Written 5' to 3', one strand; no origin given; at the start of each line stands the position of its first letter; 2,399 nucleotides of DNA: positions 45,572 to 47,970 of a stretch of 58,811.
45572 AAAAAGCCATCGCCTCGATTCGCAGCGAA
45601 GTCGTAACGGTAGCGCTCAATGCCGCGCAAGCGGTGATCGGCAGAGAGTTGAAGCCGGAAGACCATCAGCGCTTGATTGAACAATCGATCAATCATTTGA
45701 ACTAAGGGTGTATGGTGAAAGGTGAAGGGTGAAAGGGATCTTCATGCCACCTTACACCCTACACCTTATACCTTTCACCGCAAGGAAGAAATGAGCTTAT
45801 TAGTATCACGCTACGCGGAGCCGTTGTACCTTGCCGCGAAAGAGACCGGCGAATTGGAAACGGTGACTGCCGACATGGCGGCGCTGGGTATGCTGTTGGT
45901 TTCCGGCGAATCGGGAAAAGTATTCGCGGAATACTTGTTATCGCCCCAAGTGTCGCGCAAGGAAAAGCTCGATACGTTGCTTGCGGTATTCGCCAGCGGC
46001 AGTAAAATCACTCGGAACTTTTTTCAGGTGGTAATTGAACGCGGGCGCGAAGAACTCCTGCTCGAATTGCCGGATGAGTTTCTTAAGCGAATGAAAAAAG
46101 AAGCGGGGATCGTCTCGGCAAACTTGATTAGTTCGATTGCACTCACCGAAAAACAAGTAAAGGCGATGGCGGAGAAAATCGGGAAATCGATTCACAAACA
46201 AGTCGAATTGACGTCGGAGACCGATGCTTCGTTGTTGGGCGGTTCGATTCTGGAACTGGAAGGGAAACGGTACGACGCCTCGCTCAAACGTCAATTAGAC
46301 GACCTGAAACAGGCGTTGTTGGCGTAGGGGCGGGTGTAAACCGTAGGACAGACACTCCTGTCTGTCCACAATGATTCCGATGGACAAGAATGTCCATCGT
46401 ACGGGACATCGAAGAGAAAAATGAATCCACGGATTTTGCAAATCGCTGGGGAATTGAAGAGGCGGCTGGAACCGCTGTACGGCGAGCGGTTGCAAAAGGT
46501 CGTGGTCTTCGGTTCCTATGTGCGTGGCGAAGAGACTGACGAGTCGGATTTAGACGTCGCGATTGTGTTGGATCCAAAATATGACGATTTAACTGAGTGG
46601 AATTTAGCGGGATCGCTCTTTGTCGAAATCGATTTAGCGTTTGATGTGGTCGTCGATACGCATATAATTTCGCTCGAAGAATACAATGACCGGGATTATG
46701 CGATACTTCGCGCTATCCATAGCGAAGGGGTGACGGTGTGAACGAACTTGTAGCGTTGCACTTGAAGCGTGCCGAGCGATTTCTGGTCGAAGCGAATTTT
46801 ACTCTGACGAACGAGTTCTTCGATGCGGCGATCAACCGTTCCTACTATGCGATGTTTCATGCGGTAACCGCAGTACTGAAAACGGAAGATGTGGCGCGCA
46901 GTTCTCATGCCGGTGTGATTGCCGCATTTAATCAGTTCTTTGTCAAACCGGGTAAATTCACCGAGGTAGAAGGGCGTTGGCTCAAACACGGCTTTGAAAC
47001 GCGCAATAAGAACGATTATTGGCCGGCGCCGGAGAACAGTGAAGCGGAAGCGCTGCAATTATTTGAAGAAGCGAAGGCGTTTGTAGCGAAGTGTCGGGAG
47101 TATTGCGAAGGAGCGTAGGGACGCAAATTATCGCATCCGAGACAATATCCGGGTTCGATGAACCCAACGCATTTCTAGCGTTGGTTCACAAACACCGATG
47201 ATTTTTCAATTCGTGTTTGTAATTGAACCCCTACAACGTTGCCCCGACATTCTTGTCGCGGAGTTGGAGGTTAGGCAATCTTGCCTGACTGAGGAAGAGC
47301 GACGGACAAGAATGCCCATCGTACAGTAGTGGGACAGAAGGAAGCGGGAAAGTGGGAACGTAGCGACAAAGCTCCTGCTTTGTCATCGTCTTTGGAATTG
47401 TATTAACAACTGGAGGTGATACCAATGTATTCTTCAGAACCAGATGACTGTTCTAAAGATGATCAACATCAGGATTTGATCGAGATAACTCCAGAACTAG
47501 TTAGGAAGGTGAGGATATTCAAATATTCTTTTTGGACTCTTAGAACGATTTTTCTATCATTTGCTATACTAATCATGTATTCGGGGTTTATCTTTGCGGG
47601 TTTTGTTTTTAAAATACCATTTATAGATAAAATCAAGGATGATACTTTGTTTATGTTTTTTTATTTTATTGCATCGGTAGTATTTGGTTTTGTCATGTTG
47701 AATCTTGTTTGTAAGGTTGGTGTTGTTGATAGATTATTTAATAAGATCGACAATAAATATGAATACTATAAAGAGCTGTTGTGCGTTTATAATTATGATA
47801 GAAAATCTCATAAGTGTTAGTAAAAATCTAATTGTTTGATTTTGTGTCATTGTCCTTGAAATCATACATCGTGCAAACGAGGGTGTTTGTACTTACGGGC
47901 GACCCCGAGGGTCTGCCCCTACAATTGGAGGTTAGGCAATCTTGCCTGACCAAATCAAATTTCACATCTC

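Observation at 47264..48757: Candidate two-gene module: small membrane protein plus HEPN-like (Rx4H) protein, adjacent to MNT-HEPN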

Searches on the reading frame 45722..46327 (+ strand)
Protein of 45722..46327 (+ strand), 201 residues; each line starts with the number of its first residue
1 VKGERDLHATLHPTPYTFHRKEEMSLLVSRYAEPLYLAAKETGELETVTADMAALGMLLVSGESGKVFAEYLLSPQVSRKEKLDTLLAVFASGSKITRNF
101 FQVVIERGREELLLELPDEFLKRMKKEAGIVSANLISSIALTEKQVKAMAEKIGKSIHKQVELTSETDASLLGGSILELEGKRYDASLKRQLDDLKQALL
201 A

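Call 6: search_protein_families(library=pfam, proteins=[window:45722-46327:+], max_evalue=1)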
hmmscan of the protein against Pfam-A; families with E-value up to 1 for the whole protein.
window:45722-46327:+ (201 aa): 2 families
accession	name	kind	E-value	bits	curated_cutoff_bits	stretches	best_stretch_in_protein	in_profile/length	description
PF00213.23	OSCP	-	3.6e-35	122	22.3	1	29-199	3-172/172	ATP synthase delta (OSCP) subunit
PF13769.11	Virulence_fact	-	0.18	12.6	25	1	102-154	9-61/81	Virulence factor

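Call 62: find_encoding_contigs(protein=window:45791-46327:+, flank=6000, max_places=10)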
Protein window:45791-46327:+ (178 aa): 1 contig read that carries it; 1 place shown.
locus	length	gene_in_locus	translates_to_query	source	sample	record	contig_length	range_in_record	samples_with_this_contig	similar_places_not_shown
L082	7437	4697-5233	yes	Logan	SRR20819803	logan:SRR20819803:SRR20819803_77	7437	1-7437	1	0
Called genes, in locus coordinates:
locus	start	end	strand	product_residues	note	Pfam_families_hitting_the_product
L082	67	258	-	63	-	-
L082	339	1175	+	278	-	PF01551:Peptidase_M23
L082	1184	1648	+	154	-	PF04519:Bactofilin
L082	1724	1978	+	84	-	PF09527:ATPase_gene1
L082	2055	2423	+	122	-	-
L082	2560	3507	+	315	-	PF00119:ATP-synt_A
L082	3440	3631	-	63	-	-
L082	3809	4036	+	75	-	PF00137:ATP-synt_C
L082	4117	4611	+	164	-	PF00430:ATP-synt_B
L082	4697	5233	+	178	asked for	PF00213:OSCP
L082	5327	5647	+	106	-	PF01909:NTP_transf_2, PF18765:Polbeta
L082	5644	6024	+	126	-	PF05168:HEPN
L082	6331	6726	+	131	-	-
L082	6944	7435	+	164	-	?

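Call 69: find_related_loci(query=window:45791-46327:+, collection=metagenome_contigs, flank=5000)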
Query window:45791-46327:+ (178 aa) in metagenome_contigs; peptide patterns used: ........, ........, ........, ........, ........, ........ (x = any residue, [..] = any of these).
569 stretches matched a pattern; 2 encode a relative of the query (tblastn E <= 1e-3); 2 distinct loci.
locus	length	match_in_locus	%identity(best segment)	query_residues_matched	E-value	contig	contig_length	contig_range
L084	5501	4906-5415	31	7-177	9e-19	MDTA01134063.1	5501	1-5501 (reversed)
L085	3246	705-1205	30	8-176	2e-16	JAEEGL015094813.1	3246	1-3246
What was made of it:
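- Tried and rejected: AtpH relatives there are only about 30% identical (call 69).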

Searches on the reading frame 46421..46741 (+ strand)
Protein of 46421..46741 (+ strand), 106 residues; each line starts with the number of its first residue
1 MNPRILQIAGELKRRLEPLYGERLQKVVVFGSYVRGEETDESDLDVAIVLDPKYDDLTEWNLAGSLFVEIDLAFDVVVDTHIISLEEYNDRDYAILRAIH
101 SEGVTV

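Call 6: search_protein_families(library=pfam, proteins=[window:46421-46741:+], max_evalue=1)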
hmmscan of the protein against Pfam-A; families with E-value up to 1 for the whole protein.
window:46421-46741:+ (106 aa): 4 families
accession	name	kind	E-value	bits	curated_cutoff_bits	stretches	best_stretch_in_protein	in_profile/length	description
PF18765.7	Polbeta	-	4.2e-10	40.1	26.9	1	23-77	12-67/93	Polymerase beta, Nucleotidyltransferase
PF01909.29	NTP_transf_2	-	7.1e-10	39.6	21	1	12-68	4-60/93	Nucleotidyltransferase domain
PF22600.2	MTPAP-like_central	-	0.0016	18.9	27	1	13-53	30-68/139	Poly(A) RNA polymerase, mitochondrial-like, central palm domain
PF03445.19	DUF294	-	0.005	17.2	21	1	27-56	52-82/138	Putative nucleotidyltransferase DUF294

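Call 7: search_protein_families(library=padloc, proteins=[window:46421-46741:+], max_evalue=1)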
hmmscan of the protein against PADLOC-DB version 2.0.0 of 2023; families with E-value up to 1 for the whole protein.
window:46421-46741:+ (106 aa): 13 families
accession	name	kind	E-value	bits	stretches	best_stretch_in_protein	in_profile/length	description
PDLC04903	PDC-S09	-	1.4e-25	87.7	1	3-105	5-107/108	-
PDLC04907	PDC-S09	-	2.2e-10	38.7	1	14-88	19-92/114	-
PDLC04906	PDC-S09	-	1e-08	33.5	1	5-59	7-59/98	-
PDLC04904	PDC-S09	-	1.3e-08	33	1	23-77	24-78/104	-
PDLC04902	PDC-S09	-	9.7e-08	30.2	1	22-80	19-78/97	-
PDLC04368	PDC-M05A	-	1.3e-06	26.4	1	7-59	91-143/201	-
PDLC04778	PDC-M70A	-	4.7e-05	20.9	1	11-55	35-78/355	-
PDLC04369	PDC-M05A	-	6.9e-05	20.6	1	20-50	99-129/201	-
PDLC04905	PDC-S09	-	0.00036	18.8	1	24-58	21-56/101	-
PDLC04901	PDC-S09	-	0.00039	19.1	1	24-86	21-85/126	-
PDLC00769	Cyclase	-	0.00041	17.9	1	10-51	29-75/261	oligonucleotide-cyclase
PDLC03138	Specificity_I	-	0.00065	16.8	1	26-86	24-84/485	Type I specificity subunit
PDLC04372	PDC-M05A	-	0.017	13.4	1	6-56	59-109/167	-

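Call 8: search_protein_families(library=ncbifam, proteins=[window:46421-46741:+], max_evalue=1)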
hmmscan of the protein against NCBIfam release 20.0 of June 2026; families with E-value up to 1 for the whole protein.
window:46421-46741:+ (106 aa): 7 families
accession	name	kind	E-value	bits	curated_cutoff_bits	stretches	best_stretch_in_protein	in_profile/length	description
NF047752.1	MntA_antitoxin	equivalog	5.1e-10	39.2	60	1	24-77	7-60/106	type VII toxin-antitoxin system MntA family adenylyltransferase antitoxin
NF033061.1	ANT_4p_I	equivalog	2.2e-05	24.2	350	1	6-78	12-86/253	ANT(4')-I family aminoglycoside nucleotidyltransferase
NF033220.1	ANT_3pp_II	equivalog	0.00075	18.9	400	1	11-53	9-51/258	ANT(3'')-II family aminoglycoside nucleotidyltransferase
NF012212.1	ANT_9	subfamily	0.0014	17.9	340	1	12-63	9-60/249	aminoglycoside nucleotidyltransferase ANT(9)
NF000079.1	ANT_4p_Ib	exception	0.0033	17.1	500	1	6-60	15-72/256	aminoglycoside O-nucleotidyltransferase ANT(4')-Ib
NF000181.1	ANT_4p_Ia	exception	0.0072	15.8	500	1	6-75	13-82/253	aminoglycoside O-nucleotidyltransferase ANT(4')-Ia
NF051895.1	anti_phage_HalB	equivalog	0.062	12.9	190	1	28-51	3-26/211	anti-phage Hailong system nucleotidyltransferase HalB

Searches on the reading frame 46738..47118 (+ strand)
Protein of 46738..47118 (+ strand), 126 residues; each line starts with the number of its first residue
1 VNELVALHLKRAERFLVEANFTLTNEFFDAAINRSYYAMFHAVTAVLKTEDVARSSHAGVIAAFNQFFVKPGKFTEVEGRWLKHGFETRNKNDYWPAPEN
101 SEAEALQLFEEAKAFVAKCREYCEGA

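Call 6: search_protein_families(library=pfam, proteins=[window:46738-47118:+], max_evalue=1)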
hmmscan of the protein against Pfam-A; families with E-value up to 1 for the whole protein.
window:46738-47118:+ (126 aa): 2 families
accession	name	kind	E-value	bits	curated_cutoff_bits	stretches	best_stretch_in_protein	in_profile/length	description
PF05168.19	HEPN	-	1.9e-13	51.1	22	1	7-121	3-116/117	HEPN domain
PF12863.12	DUF3821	-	0.086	13.2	23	1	15-84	6-67/204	Domain of unknown function (DUF3821)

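Call 7: search_protein_families(library=padloc, proteins=[window:46738-47118:+], max_evalue=1)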
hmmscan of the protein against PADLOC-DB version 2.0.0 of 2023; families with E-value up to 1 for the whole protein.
window:46738-47118:+ (126 aa): 1 family
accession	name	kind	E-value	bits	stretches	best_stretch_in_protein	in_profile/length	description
PDLC02923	HEPN_IX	-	0.0052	14.9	1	5-59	4-57/161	-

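Call 8: search_protein_families(library=ncbifam, proteins=[window:46738-47118:+], max_evalue=1)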
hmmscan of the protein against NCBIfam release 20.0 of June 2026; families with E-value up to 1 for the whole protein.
window:46738-47118:+ (126 aa): 0 families

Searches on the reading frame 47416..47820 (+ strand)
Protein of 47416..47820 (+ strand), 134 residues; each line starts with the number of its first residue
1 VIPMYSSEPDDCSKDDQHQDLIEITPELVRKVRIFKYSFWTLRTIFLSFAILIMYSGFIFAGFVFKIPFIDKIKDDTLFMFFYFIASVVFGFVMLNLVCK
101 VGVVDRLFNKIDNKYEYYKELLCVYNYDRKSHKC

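Call 6: search_protein_families(library=pfam, proteins=[window:47416-47820:+], max_evalue=1)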
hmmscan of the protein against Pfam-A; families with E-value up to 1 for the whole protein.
window:47416-47820:+ (134 aa): 1 family
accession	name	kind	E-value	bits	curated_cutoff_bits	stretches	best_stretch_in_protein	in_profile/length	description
PF05251.17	Ost5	-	0.74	10.6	27.4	0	46-103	12-71/73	Oligosaccharyltransferase subunit 5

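Call 7: search_protein_families(library=padloc, proteins=[window:47416-47820:+], max_evalue=1)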
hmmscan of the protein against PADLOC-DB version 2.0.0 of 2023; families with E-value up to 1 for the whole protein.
window:47416-47820:+ (134 aa): 0 families

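Call 8: search_protein_families(library=ncbifam, proteins=[window:47416-47820:+], max_evalue=1)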
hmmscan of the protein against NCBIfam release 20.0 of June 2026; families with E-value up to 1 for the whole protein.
window:47416-47820:+ (134 aa): 2 families
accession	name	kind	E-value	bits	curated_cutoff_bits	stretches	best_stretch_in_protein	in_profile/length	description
NF041560.1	T6SS_Burk_ExIF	subfamily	0.038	13.7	90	1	17-113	106-200/234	putative type VI secretion system effector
NF007986.1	PRK10714.1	equivalog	0.044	12.8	529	1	31-89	254-312/316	undecaprenyl-phosphate 4-deoxy-4-formamido-L-arabinose transferase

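Call 9: search_protein_families(library=phrogs, proteins=[window:47416-47820:+], max_evalue=1)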
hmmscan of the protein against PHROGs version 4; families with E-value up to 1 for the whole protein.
window:47416-47820:+ (134 aa): 0 families

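Call 15: find_homologous_proteins(query=window:47425-47820:+, max_evalue=0.1)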
Query window:47425-47820:+ (131 aa): 1 proteins with E <= 0.1 among 5 candidates.
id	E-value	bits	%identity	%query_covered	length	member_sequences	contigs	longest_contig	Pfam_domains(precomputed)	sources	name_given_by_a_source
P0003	1.7e-81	289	100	100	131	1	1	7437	-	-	-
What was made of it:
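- The TM ORF is an orphan (call 15).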

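Call 44: find_encoding_contigs(protein=P0003, flank=10000)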
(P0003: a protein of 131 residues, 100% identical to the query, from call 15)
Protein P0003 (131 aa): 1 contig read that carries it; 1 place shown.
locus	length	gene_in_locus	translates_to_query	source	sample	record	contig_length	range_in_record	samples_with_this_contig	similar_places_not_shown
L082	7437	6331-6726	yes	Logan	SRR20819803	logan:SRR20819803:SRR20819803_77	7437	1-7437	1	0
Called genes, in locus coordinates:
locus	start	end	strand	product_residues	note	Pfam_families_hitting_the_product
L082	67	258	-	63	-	-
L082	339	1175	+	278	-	PF01551:Peptidase_M23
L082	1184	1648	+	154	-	PF04519:Bactofilin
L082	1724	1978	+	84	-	PF09527:ATPase_gene1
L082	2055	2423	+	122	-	-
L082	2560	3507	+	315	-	PF00119:ATP-synt_A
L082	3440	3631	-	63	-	-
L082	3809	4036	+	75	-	PF00137:ATP-synt_C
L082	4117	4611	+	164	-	PF00430:ATP-synt_B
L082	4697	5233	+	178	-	PF00213:OSCP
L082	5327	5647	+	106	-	PF01909:NTP_transf_2, PF18765:Polbeta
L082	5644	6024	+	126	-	PF05168:HEPN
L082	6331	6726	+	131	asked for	-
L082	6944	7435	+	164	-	?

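Call 85: predict_structure(protein=window:47425-47820:+)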
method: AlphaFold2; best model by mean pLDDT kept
length: 131 residues; sequences in the alignment: 1
mean_pLDDT: 67.6   pTM: 0.41
mean pLDDT of the five models: 67.6, 65.9, 64.2, 63.5, 63.1
residues with pLDDT >= 90: 0; 70-90: 70; 50-70: 44; < 50: 17
segments of 3 or more residues with pLDDT < 50: 6-17, 129-131
pLDDT, mean of each block of 10 residues (from residue 1): 48 49 67 75 82 81 61 70 84 74 71 66 53 37
secondary structure, 60 per line:
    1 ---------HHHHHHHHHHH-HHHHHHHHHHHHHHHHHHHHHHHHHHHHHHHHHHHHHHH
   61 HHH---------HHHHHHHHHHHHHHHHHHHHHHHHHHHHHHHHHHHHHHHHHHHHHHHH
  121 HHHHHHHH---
elements in order: H10-20 H22-63 H73-128

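Call 87: search_dna_similar(query=window:47425-47820:+, collection=phages, mode=protein, max_evalue=1, max_rows=10)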
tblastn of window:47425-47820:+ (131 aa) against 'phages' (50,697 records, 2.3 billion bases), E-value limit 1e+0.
No match.

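Call 88: search_dna_similar(query=window:47425-47820:+, collection=plasmids, mode=protein, max_evalue=1, max_rows=10)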
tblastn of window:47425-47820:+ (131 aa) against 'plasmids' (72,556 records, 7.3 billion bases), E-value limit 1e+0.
No match.
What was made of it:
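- The TM ORF has no homologue among 5.8e9 proteins in the word-indexed search, nor in phage or plasmid DNA (calls 15, 87, 88).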

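Call 91: fold_search(model_id=the predicted structure, library=pdb)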
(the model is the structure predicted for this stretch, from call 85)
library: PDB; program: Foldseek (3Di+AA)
matches with E <= 10: 0; with E <= 0.001: 0
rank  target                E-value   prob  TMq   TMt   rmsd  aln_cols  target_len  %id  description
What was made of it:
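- Tried and rejected: The single-sequence AF2 model is a low-confidence helical hairpin (pLDDT 67.6) with no Foldseek match (calls 85, 91). tblastn against phages and plasmids gave no match (calls 87, 88).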
